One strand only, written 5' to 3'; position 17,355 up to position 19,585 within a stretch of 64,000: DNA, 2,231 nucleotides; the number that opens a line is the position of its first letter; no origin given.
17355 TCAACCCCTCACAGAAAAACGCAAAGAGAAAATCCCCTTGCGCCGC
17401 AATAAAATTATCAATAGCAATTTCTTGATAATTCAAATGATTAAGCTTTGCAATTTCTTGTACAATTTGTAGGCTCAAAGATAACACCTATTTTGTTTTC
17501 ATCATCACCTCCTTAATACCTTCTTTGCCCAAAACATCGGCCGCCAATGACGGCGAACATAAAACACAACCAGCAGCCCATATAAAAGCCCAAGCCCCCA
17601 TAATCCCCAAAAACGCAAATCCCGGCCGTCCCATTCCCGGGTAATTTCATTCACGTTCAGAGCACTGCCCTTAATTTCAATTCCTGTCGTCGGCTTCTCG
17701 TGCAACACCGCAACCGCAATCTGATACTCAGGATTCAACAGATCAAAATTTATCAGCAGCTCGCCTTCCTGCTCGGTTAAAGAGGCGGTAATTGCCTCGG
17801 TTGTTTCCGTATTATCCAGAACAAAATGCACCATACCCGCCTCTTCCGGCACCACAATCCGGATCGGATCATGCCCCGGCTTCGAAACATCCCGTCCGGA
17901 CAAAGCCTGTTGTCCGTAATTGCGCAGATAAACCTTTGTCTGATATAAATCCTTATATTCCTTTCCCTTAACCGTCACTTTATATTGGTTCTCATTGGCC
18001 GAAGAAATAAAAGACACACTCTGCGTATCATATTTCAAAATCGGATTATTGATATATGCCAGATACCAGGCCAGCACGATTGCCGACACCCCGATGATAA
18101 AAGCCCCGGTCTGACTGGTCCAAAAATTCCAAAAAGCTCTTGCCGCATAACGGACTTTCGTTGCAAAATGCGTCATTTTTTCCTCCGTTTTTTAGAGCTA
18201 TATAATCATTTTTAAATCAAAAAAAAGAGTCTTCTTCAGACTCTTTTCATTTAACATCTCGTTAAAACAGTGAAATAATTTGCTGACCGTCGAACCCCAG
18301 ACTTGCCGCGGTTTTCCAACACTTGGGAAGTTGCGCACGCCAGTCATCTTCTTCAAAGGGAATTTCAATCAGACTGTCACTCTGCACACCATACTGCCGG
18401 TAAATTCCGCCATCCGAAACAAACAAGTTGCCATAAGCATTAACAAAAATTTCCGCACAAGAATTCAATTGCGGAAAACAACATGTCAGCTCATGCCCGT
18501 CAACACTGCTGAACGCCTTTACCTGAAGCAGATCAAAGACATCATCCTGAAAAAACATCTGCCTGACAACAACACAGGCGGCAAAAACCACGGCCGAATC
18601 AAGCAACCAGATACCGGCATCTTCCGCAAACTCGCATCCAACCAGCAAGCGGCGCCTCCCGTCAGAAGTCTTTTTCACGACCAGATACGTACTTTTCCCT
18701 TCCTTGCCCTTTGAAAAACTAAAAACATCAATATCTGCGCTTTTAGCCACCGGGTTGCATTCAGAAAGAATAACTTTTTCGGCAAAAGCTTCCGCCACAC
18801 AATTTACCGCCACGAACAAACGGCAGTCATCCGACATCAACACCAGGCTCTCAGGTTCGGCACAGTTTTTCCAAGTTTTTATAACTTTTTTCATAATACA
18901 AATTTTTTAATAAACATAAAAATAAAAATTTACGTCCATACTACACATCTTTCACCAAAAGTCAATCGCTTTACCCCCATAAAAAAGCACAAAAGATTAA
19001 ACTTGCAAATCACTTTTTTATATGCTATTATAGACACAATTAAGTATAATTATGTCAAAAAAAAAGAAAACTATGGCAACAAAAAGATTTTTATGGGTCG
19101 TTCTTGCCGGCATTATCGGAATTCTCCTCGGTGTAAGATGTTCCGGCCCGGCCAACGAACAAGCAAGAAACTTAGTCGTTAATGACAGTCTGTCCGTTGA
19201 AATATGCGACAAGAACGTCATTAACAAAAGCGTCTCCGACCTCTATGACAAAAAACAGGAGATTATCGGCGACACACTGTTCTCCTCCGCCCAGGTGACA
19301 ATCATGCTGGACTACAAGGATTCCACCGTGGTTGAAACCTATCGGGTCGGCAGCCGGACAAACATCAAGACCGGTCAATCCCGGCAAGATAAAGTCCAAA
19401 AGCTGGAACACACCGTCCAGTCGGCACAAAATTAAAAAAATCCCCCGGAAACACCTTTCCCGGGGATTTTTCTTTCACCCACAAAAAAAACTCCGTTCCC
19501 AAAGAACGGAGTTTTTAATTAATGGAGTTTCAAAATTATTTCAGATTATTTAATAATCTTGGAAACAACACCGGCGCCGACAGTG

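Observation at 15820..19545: A five-gene cassette of unrecognisable proteins inserted between rpsJ (S10 operon) and tuf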

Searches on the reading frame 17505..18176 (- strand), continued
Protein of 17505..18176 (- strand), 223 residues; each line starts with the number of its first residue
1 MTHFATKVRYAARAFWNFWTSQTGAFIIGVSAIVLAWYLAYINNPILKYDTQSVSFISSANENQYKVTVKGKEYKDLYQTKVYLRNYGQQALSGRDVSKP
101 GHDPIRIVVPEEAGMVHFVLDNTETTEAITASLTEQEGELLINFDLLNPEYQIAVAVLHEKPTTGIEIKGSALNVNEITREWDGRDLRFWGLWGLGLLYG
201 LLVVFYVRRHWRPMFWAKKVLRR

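Call 107: search_protein_families(library=phrogs, alignment_id=A2, max_evalue=0.001)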
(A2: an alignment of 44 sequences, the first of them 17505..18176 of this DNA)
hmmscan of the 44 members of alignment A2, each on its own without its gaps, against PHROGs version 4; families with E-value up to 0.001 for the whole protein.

A. member 1, window:17505-18176:- (223 aa): 0 families

B. families by the number of members that match (of 44 scanned): 1 family
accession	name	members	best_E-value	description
phrog_29378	-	2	6.5e-05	-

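Call 110: fold_search(model_id=the predicted structure, library=viral)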
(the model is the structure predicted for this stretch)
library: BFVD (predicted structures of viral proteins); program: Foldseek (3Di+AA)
matches with E <= 10: 1037; with E <= 0.001: 1
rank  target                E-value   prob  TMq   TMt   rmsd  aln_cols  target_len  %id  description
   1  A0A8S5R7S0            7.1e-08  1.00  0.47  0.60  10.9       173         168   16  Uncharacterized protein [virus sp. ctah610]
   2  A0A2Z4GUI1            3.0e-03  0.95  0.26  0.31  12.9       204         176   14  (no name in the UniProt tables at hand)
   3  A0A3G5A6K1            4.5e-03  0.99  0.28  0.15   7.3       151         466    9  Chitinase, GH18 family [Homavirus sp.]
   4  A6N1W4                5.9e-03  0.97  0.28  0.34  13.4       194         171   10  Uncharacterized protein [Microbacterium phage Min1]
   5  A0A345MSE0            8.3e-03  0.66  0.20  0.13  18.0       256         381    6  (no name in the UniProt tables at hand)
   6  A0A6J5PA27            8.8e-03  0.38  0.17  0.20  17.7       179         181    7  Uncharacterized protein [uncultured Caudovirales phage]
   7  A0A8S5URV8            1.3e-02  0.47  0.19  0.19  20.2       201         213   12  Putative lipoprotein [Siphoviridae sp. ctg8v2]
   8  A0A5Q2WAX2            1.4e-02  0.75  0.25  0.19   8.7       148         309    9  (no name in the UniProt tables at hand)
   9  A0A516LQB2            1.6e-02  0.38  0.15  0.16  10.9       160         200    8  (no name in the UniProt tables at hand)
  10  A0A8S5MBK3            1.8e-02  0.87  0.28  0.11  11.0       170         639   10  Uncharacterized protein [Podoviridae sp. ct53O25]
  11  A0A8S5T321            1.8e-02  0.84  0.25  0.40   7.3       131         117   11  Oxidoreductase [Podoviridae sp. ctpVv1]
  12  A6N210                2.0e-02  0.63  0.22  0.25  13.9       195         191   11  Uncharacterized protein [Microbacterium phage Min1]
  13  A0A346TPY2            2.3e-02  0.35  0.15  0.13  16.4       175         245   15  ORF44 [Spodoptera eridania nucleopolyhedrovirus]
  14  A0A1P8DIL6            2.3e-02  0.18  0.16  0.11  14.1       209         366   11  (no name in the UniProt tables at hand)
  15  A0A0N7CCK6            2.9e-02  0.12  0.14  0.11  17.3       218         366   10  Baseplate wedge subunit [Salmonella phage 38]
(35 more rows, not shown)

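Call 116: search_protein_families(library=pfam, proteins=[L025:1168-3705:-, L025:4060-4926:-, L025:5929-6753:+, L025:6772-8019:-, L025:8918-9466:+, L025:9459-9806:+, L025:9803-10555:+, L025:10552-10911:+, L025:10904-12304:+], max_evalue=0.001)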
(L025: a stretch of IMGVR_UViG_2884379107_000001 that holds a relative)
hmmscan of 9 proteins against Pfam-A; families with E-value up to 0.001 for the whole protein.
L025:1168-3705:- (845 aa): 7 families
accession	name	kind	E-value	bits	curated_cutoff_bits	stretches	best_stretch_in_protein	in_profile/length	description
PF02089.21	Palm_thioest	-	4.1e-09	36.9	26.8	1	385-496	1-114/254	Palmitoyl protein thioesterase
PF06028.17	DUF915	-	1.6e-07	31.4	22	1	456-502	104-153/255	Alpha/beta hydrolase of unknown function (DUF915)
PF07819.20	PGAP1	-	5.9e-07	29.9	24.3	1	440-499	76-136/233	PGAP1-like alpha/beta domain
PF24096.1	DUF7379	-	9.8e-06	26.1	33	1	388-506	3-126/191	Domain of unknown function (DUF7379)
PF05057.20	DUF676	-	3.4e-05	23.9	20.3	1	386-501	8-134/217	Putative serine esterase (DUF676)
PF00561.26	Abhydrolase_1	-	0.00029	21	25.8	1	455-504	69-116/245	alpha/beta hydrolase fold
PF01674.24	Lipase_2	-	0.00057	19.9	20.3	0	384-476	2-96/219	Lipase (class 2)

L025:4060-4926:- (288 aa): 1 family
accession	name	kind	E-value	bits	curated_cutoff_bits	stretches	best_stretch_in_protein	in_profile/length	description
PF00497.25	SBP_bac_3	-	2.3e-16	60.2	26.4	1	51-265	1-117/132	Bacterial extracellular solute-binding proteins, family 3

L025:5929-6753:+ (274 aa): 0 families

L025:6772-8019:- (415 aa): 1 family
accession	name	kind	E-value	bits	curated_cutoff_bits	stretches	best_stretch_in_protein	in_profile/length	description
PF16872.10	putAbiC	-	1.6e-16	61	22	1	297-355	2-60/80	Putative phage abortive infection protein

L025:8918-9466:+ (182 aa): 0 families

L025:9459-9806:+ (115 aa): 0 families

L025:9803-10555:+ (250 aa): 1 family
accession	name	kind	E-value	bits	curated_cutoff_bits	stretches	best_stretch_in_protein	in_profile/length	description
PF08346.17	AntA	-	1.8e-13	51.3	27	1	20-86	2-68/68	AntA/AntB antirepressor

L025:10552-10911:+ (119 aa): 0 families

L025:10904-12304:+ (466 aa): 15 families
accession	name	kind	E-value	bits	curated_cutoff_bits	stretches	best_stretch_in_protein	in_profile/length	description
PF13384.12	HTH_23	-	3.2e-14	52.7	24.6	1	157-195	2-40/50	Homeodomain-like domain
PF13936.12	HTH_38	-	2.3e-11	43.7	27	0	105-144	2-41/44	Helix-turn-helix domain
PF04545.22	Sigma70_r4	-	6.3e-11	42.1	24.1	0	156-194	4-42/50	Sigma-70, region 4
PF01541.30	GIY-YIG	-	3.5e-10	40.5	22.6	1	230-304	2-72/78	GIY-YIG catalytic domain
PF13518.12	HTH_28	-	2.1e-09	37.7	25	0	163-195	3-35/52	Helix-turn-helix domain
PF04218.19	CENP-B_N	-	2.9e-09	36.9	21.2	0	55-97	2-44/53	CENP-B N-terminal DNA-binding domain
PF08281.18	Sigma70_r4_2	-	4.1e-08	33.2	25.7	1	156-193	10-47/54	Sigma-70, region 4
PF19575.5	HTH_58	-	1.9e-07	31.3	23.8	0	162-202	16-56/62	Helix-turn-helix domain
PF00196.25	GerE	-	1.5e-06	28.2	23.5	0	163-190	8-35/57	Bacterial regulatory proteins, luxR family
PF13542.12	HTH_Tnp_ISL3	-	2.9e-06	27.1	27.4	0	21-45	25-49/51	Helix-turn-helix domain of transposase family ISL3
PF25787.1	HTH_SB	-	3.7e-06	27.1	43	0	60-97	7-44/53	Sleeping Beauty transposase HTH domain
PF07638.17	Sigma70_ECF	-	0.00026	21.4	21.1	0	154-190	133-169/185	ECF sigma factor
PF07460.16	NUMOD3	-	0.00039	20.7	20.4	0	352-371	1-20/37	NUMOD3 motif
PF04967.18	HTH_10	-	0.00041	20.5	23.1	0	174-195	25-46/53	HTH DNA binding domain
PF13551.12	HTH_29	-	0.00098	19.6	28.1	0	163-194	2-34/64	Winged helix-turn helix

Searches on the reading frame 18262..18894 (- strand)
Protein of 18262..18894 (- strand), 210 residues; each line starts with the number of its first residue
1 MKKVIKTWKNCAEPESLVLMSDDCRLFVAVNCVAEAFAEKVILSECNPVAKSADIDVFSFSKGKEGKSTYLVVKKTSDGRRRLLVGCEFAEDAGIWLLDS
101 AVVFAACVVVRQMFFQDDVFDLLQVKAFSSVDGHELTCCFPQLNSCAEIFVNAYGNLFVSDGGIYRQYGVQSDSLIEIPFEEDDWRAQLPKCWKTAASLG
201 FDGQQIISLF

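Call 3: search_protein_families(library=pfam, proteins=[window:18262-18894:-], max_evalue=1)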
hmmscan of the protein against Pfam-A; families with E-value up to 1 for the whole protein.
window:18262-18894:- (210 aa): 0 families

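Call 4: search_protein_families(library=padloc, proteins=[window:18262-18894:-], max_evalue=1)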
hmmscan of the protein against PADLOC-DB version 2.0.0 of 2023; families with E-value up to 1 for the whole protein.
window:18262-18894:- (210 aa): 0 families

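Call 5: search_protein_families(library=ncbifam, proteins=[window:18262-18894:-], max_evalue=1)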
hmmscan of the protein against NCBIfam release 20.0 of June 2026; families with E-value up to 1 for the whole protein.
window:18262-18894:- (210 aa): 1 family
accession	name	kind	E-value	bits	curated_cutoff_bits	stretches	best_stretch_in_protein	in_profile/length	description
NF038351.1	cyt_ox_assem_30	subfamily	0.46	10.3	27.5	1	94-115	8-29/30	cytochrome oxidase small assembly protein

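Call 6: search_protein_families(library=phrogs, proteins=[window:18262-18894:-], max_evalue=1)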
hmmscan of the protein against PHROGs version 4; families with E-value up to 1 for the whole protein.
window:18262-18894:- (210 aa): 0 families

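Call 27: find_homologous_proteins(query=window:18262-18894:-, max_evalue=0.01)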
Query window:18262-18894:- (210 aa): 2 proteins with E <= 0.01 among 282 candidates.
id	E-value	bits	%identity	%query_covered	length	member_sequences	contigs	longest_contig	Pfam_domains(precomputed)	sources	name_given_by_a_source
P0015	1.5e-132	458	96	100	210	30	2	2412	-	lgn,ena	-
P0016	6.8e-86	305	67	100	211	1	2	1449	-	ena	-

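Call 67: search_solved_structures(query=A7, max_evalue=5)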
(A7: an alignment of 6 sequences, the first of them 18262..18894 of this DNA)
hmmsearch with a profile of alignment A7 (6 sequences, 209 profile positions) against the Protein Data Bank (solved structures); distinct sequences matched with E-value up to 5: 0.

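Call 100: search_dna_similar(query=window:18262-18894:-, collection=plasmids, mode=protein, max_evalue=0.01)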
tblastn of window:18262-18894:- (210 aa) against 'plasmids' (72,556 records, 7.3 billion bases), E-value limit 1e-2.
No match.

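Call 101: find_encoding_contigs(protein=P0016, flank=5000, max_places=4)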
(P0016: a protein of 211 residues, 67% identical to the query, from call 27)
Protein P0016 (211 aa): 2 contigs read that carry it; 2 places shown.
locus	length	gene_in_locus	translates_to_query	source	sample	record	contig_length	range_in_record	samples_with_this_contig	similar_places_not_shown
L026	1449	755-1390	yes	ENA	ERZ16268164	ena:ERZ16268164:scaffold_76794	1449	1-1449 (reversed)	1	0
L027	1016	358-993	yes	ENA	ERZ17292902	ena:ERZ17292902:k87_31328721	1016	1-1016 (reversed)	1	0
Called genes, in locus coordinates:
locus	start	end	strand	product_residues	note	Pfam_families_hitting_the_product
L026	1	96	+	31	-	?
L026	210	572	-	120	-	-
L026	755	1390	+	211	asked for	-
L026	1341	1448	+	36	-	?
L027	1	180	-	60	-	?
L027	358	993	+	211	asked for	-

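Call 115: find_related_loci(query=window:18262-18894:-, collection=viral_contigs, flank=5000)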
Query window:18262-18894:- (210 aa) in viral_contigs; peptide patterns used: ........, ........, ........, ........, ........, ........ (x = any residue, [..] = any of these).
6 stretches matched a pattern, but none encodes a relative of the query by tblastn (E <= 1e-3).

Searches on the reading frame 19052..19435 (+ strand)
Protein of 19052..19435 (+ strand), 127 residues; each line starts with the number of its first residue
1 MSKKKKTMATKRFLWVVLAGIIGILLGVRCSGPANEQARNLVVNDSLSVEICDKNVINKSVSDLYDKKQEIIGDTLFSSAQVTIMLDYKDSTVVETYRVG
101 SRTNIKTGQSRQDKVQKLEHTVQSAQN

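Call 3: search_protein_families(library=pfam, proteins=[window:19052-19435:+], max_evalue=1)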
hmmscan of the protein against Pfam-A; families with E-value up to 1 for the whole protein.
window:19052-19435:+ (127 aa): 0 families

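Call 4: search_protein_families(library=padloc, proteins=[window:19052-19435:+], max_evalue=1)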
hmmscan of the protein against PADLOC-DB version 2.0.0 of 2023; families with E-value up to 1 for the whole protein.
window:19052-19435:+ (127 aa): 0 families

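Call 5: search_protein_families(library=ncbifam, proteins=[window:19052-19435:+], max_evalue=1)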
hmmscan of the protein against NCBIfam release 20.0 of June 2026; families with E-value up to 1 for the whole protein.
window:19052-19435:+ (127 aa): 0 families

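Call 6: search_protein_families(library=phrogs, proteins=[window:19052-19435:+], max_evalue=1)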
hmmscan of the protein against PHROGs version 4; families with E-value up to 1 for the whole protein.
window:19052-19435:+ (127 aa): 4 families
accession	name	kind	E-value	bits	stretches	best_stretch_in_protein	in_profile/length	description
phrog_21013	-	unknown function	0.00048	21.2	1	48-119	32-100/116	-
phrog_5083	-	unknown function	0.039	14.7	1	74-117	54-96/178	-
phrog_26821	-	unknown function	0.064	14.3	1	77-94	4-21/54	-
phrog_1955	-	unknown function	0.18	13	1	8-69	4-61/106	-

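Call 69: search_solved_structures(query=window:19052-19435:+, max_evalue=5)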
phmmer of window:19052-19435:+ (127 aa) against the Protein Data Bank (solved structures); distinct sequences matched with E-value up to 5: 2.
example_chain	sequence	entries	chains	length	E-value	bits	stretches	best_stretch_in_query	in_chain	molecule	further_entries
9azz_A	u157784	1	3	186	0.48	13.8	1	54-113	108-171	Outer membrane lipoprotein carrier protein LolA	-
5z56_w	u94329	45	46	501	0.79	13.1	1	24-116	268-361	Splicing factor 3A subunit 3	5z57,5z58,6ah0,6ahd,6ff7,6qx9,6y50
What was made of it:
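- Tried and rejected: p210 and p127 have no PDB sequence match (calls 67, 69).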

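Call 99: search_dna_similar(query=window:19073-19435:+, collection=phages, mode=protein, max_evalue=0.01)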
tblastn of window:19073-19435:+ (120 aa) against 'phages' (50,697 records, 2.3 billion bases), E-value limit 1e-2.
No match.
